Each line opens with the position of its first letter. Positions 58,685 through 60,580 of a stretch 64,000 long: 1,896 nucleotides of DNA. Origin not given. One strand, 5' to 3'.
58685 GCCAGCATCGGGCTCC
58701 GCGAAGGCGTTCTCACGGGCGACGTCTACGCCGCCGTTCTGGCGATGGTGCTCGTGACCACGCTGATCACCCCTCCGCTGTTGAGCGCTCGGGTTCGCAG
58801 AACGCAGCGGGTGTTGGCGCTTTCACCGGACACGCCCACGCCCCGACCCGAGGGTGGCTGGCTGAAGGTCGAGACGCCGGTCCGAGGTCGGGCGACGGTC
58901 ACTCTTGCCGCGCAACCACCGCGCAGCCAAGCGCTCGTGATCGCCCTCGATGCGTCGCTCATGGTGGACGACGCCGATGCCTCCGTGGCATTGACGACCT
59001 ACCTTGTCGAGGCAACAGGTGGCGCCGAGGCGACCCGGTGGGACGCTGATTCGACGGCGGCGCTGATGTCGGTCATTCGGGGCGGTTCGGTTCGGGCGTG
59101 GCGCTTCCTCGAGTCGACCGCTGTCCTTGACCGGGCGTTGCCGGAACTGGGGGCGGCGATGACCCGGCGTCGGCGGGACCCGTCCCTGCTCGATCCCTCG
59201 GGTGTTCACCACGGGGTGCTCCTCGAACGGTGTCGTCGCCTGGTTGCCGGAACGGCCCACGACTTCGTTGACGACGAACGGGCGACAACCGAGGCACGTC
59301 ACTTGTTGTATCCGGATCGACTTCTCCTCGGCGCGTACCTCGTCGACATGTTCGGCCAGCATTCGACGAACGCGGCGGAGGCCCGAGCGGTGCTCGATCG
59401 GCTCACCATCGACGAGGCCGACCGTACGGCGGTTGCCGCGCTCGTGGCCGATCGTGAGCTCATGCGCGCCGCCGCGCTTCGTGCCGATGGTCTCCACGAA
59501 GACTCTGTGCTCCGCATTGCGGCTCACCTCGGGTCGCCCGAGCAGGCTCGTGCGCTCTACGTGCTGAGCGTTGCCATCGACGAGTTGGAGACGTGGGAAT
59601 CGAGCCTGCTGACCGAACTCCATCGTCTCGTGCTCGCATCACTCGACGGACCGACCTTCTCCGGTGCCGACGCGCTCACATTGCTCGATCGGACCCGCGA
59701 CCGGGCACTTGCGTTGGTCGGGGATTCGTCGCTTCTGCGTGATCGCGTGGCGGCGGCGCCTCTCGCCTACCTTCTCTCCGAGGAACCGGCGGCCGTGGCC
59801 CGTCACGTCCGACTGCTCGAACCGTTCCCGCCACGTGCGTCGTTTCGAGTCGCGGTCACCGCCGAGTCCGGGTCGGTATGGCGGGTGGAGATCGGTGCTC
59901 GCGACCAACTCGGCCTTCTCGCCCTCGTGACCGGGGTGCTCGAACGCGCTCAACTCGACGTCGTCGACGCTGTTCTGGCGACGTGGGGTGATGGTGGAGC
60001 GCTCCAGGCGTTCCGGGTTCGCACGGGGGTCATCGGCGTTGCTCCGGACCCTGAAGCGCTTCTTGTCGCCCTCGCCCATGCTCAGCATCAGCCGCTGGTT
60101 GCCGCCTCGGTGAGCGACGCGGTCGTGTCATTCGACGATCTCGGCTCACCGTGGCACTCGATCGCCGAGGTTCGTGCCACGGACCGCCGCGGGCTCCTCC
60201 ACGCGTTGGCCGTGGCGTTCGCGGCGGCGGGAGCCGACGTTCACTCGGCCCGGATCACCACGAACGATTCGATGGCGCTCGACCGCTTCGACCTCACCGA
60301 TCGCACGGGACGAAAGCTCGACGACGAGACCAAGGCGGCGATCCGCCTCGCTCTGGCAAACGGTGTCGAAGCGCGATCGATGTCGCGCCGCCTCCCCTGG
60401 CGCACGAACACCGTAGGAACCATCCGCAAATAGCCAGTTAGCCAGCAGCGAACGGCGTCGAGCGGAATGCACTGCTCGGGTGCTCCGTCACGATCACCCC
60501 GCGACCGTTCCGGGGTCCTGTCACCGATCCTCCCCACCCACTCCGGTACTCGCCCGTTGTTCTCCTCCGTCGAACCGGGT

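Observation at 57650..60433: Antiporter fused to a GlnD-like nitrogen-sensor half (two ACT domains, no nucleotidyltransferase)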

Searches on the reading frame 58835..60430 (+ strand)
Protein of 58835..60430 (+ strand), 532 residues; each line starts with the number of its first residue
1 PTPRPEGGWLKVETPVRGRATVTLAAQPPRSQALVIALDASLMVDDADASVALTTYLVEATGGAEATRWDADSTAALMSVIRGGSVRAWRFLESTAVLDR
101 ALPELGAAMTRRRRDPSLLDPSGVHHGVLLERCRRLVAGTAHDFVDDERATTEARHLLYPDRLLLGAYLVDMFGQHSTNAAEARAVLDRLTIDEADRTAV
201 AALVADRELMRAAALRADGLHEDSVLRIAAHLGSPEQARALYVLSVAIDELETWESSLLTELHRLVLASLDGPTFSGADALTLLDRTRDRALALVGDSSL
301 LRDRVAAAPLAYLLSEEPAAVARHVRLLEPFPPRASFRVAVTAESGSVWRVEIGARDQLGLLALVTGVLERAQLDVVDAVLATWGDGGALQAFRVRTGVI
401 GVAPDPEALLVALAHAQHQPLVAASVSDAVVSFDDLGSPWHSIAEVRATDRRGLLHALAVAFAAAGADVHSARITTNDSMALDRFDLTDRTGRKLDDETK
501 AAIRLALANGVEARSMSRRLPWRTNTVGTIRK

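Call 8: search_solved_structures(query=window:58850-60430:+, max_evalue=1, show_alignments=2)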
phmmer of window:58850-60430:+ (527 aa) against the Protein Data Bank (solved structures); distinct sequences matched with E-value up to 1: 1.
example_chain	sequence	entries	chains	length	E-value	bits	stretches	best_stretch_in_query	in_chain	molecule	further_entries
3s4o_A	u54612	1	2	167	0.6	12.1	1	39-133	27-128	Protein tyrosine phosphatase-like protein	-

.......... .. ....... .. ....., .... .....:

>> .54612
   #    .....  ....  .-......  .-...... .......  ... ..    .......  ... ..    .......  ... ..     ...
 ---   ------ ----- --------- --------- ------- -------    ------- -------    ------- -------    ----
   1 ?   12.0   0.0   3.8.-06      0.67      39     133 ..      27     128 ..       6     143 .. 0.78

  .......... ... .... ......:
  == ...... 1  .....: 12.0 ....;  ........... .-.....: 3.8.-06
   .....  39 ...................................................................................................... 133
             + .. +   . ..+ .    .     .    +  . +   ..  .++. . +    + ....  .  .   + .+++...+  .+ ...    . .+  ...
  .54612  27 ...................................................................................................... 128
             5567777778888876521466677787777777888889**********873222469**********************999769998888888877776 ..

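Call 10: find_homologous_proteins(query=window:58880-60430:+, max_evalue=0.001)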
Query window:58880-60430:+ (517 aa): 111 proteins with E <= 0.001 among 8000 candidates.
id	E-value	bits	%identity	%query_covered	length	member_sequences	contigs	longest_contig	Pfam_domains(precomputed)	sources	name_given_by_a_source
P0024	4.1e-181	621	60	100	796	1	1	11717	PF00999.27,PF01842.32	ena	-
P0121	2.2e-178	612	94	60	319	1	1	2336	PF01842.32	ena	-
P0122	4.5e-148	512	54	99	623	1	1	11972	PF00999.27,PF01842.32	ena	-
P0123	2.7e-137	477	52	98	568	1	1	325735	PF01842.32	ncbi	-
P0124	1.2e-132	461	53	95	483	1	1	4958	PF01842.32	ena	-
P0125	1.9e-121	424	55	80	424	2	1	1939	PF01842.32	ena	-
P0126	4.4e-116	407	46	97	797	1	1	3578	PF00999.27,PF01842.32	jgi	jgi:predicted amino acid-binding ACT domain protein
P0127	3.3e-113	397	62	63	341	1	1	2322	PF01842.32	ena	-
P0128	3.1e-111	391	100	37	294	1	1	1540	PF00999.27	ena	-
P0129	5.1e-111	390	47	95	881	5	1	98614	PF00999.27,PF01842.32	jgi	jgi:Kef-type K+ transport system membrane component KefB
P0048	5.3e-109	383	48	88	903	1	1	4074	PF00999.27,PF22629.3,PF13291.13,PF01842.32,PF22754.5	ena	-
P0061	5.8e-108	380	46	94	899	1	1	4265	PF00999.27,PF01842.32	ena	-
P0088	1.1e-107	379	45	95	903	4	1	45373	PF00999.27,PF01842.32,PF22754.5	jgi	jgi:Kef-type K+ transport system membrane component KefB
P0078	3.4e-107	377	44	94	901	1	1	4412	PF00999.27,PF01842.32,PF22754.5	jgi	jgi:Kef-type K+ transport system membrane component KefB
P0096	4.1e-107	377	47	85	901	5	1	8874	PF00999.27,PF13291.13,PF01842.32,PF22754.5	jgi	jgi:Kef-type K+ transport system membrane component KefB/predicted amino acid-binding ACT domain pro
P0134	4.1e-104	367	47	85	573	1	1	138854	PF13291.13,PF01842.32,PF22754.5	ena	-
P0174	8.7e-77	277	41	95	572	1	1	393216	PF01842.32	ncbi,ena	-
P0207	1.8e-17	82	29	86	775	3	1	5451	PF08335.17,PF01966.29,PF13291.13,PF01842.32,PF22754.5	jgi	-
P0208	4.4e-11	61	27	61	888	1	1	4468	PF08335.17,PF01966.29,PF24931.2,PF26956.1,PF01842.32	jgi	-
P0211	4.1e-6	44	30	68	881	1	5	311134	PF27444.1,PF08335.17,PF01966.29,PF13291.13,PF27446.1,PF01842.32,PF01909.30,PF13740.13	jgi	jgi:[protein-PII] uridylyltransferase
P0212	1.1e-5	43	27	67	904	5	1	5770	PF27444.1,PF08335.17,PF01966.29,PF01842.32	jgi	jgi:[protein-PII] uridylyltransferase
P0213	4.5e-4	37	30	38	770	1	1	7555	PF08335.17,PF01966.29,PF26956.1,PF01842.32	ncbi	-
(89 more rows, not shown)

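Call 18: find_encoding_contigs(protein=P0123, flank=6000, max_places=2)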
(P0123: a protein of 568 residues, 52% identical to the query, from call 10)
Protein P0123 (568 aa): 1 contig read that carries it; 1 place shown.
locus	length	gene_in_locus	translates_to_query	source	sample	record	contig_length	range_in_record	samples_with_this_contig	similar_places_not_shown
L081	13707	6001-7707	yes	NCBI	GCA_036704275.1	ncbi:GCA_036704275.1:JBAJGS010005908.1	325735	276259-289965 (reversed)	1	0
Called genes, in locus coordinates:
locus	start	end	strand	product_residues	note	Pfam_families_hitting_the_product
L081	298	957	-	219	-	PF00072:Response_reg, PF00486:Trans_reg_C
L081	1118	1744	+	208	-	-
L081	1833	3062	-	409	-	PF08240:ADH_N, PF00107:ADH_zinc_N, PF13602:ADH_zinc_N_2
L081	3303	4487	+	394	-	PF00108:Thiolase_N, PF02803:Thiolase_C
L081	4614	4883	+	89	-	-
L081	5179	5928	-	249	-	-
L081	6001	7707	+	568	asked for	PF01842:ACT (faint)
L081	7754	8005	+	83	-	-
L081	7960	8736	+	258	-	PF00909:Ammonium_transp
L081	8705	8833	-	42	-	-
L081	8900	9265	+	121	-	PF00909:Ammonium_transp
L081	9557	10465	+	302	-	PF00355:Rieske, PF19112:VanA_C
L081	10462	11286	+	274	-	PF00248:Aldo_ket_red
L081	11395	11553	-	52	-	-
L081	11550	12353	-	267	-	PF01156:IU_nuc_hydro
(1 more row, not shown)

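Call 19: find_encoding_contigs(protein=P0174, flank=6000, max_places=2)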
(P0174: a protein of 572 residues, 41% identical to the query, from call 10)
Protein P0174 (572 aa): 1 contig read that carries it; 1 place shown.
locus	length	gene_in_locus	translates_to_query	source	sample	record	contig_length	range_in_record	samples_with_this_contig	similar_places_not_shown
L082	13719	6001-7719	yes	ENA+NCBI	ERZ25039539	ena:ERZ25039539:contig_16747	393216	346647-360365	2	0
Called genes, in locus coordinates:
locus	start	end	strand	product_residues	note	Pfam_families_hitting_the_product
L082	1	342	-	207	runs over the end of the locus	PF00499:Oxidored_q3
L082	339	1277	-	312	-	PF00146:NADHdh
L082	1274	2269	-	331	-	-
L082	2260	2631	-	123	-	PF00507:Oxidored_q4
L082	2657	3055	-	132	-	PF12802:MarR_2 (weak), PF01022:HTH_5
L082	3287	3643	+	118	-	PF00909:Ammonium_transp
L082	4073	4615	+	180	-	PF00909:Ammonium_transp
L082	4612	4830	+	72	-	-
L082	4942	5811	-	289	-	-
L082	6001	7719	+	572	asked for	PF01842:ACT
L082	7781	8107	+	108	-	-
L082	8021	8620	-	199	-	PF08281:Sigma70_r4_2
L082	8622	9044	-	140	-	PF04542:Sigma70_r2, PF22029:PhyR_sigma2 (faint)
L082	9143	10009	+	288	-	PF00140:Sigma70_r1_2, PF04542:Sigma70_r2, PF04545:Sigma70_r4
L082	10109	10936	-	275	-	PF00248:Aldo_ket_red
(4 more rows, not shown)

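Call 43: predict_structure(alignment_id=A3)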
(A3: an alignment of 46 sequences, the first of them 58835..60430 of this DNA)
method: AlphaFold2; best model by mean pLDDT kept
length: 532 residues; sequences in the alignment: 46
mean_pLDDT: 91.4   pTM: 0.87
mean pLDDT of the five models: 91.4, 90.1, 90.0, 89.1, 88.5
residues with pLDDT >= 90: 427; 70-90: 76; 50-70: 18; < 50: 11
segments of 3 or more residues with pLDDT < 50: 523-532
pLDDT, mean of each block of 10 residues (from residue 1): 89 94 96 96 96 96 83 97 95 94 92 85 85 98 95 98 97 79 95 97 95 94 91 96 96 97 96 71 83 96 94 91 96 94 94 95 96 93 93 91 94 95 96 93 96 95 94 89 93 94 97 69 42 30
secondary structure, 60 per line:
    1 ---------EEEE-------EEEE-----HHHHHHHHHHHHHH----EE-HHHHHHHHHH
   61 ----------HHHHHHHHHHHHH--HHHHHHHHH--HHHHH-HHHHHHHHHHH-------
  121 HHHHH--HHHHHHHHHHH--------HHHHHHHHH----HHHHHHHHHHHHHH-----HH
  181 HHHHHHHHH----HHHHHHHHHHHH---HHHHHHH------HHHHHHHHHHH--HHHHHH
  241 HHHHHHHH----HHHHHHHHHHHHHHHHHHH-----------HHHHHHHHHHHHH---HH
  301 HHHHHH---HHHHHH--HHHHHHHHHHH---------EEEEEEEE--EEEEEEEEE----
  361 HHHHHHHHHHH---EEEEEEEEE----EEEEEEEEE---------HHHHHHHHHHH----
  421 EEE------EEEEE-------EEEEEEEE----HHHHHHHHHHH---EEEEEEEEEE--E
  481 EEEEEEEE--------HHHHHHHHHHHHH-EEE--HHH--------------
elements in order: E10-13 E21-24 H30-43 H51-60 H71-83 H86-94 H97-101 H103-113 H121-125 H128-138 H147-155 H160-173 H179-189 H194-205 H209-215 H222-232 H235-248 H253-271 H283-295 H299-306 H310-315 H318-328 E338-345 E348-356 H361-371 E375-383 E388-396 H406-416 E421-423 E430-434 E442-449 H454-464 E468-477 E480-488 H497-509 E511-513

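Call 46: fold_search(model_id=the predicted structure, library=pdb)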
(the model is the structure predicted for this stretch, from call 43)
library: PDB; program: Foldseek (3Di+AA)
matches with E <= 10: 467; with E <= 0.001: 1
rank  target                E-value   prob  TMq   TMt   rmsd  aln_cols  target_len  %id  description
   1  3wfp_B                9.1e-04  1.00  0.33  0.37   7.2       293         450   16  tRNA processing enzyme (apo form 2) (released 2014-01-01)
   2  3wfq_E                2.0e-03  1.00  0.30  0.35   6.1       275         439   18  tRNA processing enzyme complex 1 (released 2014-01-01)
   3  3wfp_A                2.1e-03  1.00  0.32  0.37   6.0       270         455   16  tRNA processing enzyme (apo form 2) (released 2014-01-01)
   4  3wfo_A                2.3e-03  1.00  0.33  0.40   6.0       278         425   15  tRNA processing enzyme (apo form 1) (released 2014-01-01)
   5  3wfo_C                2.4e-03  1.00  0.30  0.37   6.2       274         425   16  tRNA processing enzyme (apo form 1) (released 2014-01-01)
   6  3wfs_C                2.5e-03  1.00  0.31  0.37   5.8       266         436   17  tRNA processing enzyme complex 3 (released 2014-01-01)
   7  3wfp_E                3.5e-03  1.00  0.32  0.40   5.9       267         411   15  tRNA processing enzyme (apo form 2) (released 2014-01-01)
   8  3wfp_C                3.5e-03  1.00  0.31  0.38   5.9       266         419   16  tRNA processing enzyme (apo form 2) (released 2014-01-01)
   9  3wfr_F                4.2e-03  1.00  0.31  0.37   5.3       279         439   17  tRNA processing enzyme complex 2 (released 2014-01-01)
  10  3wfq_G                6.4e-03  1.00  0.33  0.38   5.9       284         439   17  tRNA processing enzyme complex 1 (released 2014-01-01)
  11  3wfo_B                9.0e-03  1.00  0.31  0.38   5.7       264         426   16  tRNA processing enzyme (apo form 1) (released 2014-01-01)
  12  3wfr_E                9.4e-03  1.00  0.33  0.39   5.1       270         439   17  tRNA processing enzyme complex 2 (released 2014-01-01)
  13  5jjb                  1.2e-02  0.99  0.11  0.15  17.0       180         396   14  Crystal structure of Mycobacterium avium SerB2 mutant D343G (released 2016-05-18)
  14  3wfq_H                1.3e-02  1.00  0.32  0.38   5.7       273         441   17  tRNA processing enzyme complex 1 (released 2014-01-01)
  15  3wfq_F                1.4e-02  1.00  0.33  0.39   6.0       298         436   14  tRNA processing enzyme complex 1 (released 2014-01-01)
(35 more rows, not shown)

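Call 50: search_protein_representatives(protein=window:58835-60430:+)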
Query: 532 residues. Proteins with E-value up to 0.001 (for the whole library): 2200; up to 1e-10: 685; up to 1e-30: 179. The best 150 are listed.
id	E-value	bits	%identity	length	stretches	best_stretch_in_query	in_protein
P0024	7.5e-185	631.9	60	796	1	4-532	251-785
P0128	4.8e-124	431.3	99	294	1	1-208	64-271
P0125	6.8e-122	424.3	56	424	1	118-532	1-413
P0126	1.6e-119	416.5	49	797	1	2-519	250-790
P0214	2.4e-108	379.6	46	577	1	4-518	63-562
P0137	7.5e-104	364.7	59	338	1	201-531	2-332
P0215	8.2e-104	364.6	46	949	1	5-528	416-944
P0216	9.9e-99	347.9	45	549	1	2-519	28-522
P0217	4.1e-98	345.8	44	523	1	4-515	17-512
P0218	1.7e-92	327.3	47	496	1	20-513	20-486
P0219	1.6e-88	314.1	42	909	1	3-515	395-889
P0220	5.0e-85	302.7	51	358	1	183-520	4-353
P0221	4.9e-84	299.4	44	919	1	7-504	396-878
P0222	6.0e-83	295.8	43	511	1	22-525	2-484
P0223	1.1e-82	294.9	39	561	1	3-513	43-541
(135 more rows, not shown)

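Call 51: find_encoding_contigs(protein=P0134, flank=5000, max_places=2)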
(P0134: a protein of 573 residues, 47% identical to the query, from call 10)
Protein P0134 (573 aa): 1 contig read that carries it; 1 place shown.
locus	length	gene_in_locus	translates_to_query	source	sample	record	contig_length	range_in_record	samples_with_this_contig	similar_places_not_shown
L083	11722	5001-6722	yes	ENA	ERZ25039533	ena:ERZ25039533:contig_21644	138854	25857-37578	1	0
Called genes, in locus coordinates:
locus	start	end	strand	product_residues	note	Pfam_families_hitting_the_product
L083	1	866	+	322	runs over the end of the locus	PF00296:Bac_luciferase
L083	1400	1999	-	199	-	PF00694:Aconitase_C, PF27434:LeuD_C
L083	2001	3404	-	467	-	PF00330:Aconitase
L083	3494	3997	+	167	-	PF00486:Trans_reg_C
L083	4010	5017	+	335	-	PF00999:Na_H_Exchanger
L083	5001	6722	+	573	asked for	PF22754:bHLH-TF_ACT-like_plant (faint), PF01842:ACT (weak), PF13291:ACT_4 (faint), PF01842:ACT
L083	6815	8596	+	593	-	PF05378:Hydant_A_N, PF01968:Hydantoinase_A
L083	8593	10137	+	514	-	PF02538:Hydantoinase_B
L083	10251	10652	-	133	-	-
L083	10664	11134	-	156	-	PF03449:GreA_GreB_N, PF01272:GreA_GreB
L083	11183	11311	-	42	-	-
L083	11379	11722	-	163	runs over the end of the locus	PF04264:YceI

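Call 52: find_encoding_contigs(protein=P0214, flank=5000, max_places=2)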
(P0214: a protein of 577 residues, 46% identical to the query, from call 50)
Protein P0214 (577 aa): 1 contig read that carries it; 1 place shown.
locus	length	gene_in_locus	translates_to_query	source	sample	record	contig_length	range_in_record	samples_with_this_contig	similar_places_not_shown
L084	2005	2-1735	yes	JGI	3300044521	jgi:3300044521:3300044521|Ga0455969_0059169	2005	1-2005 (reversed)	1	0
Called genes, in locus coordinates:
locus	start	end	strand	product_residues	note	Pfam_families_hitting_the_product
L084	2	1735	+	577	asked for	PF01842:ACT (faint), PF13291:ACT_4 (faint)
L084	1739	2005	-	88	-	?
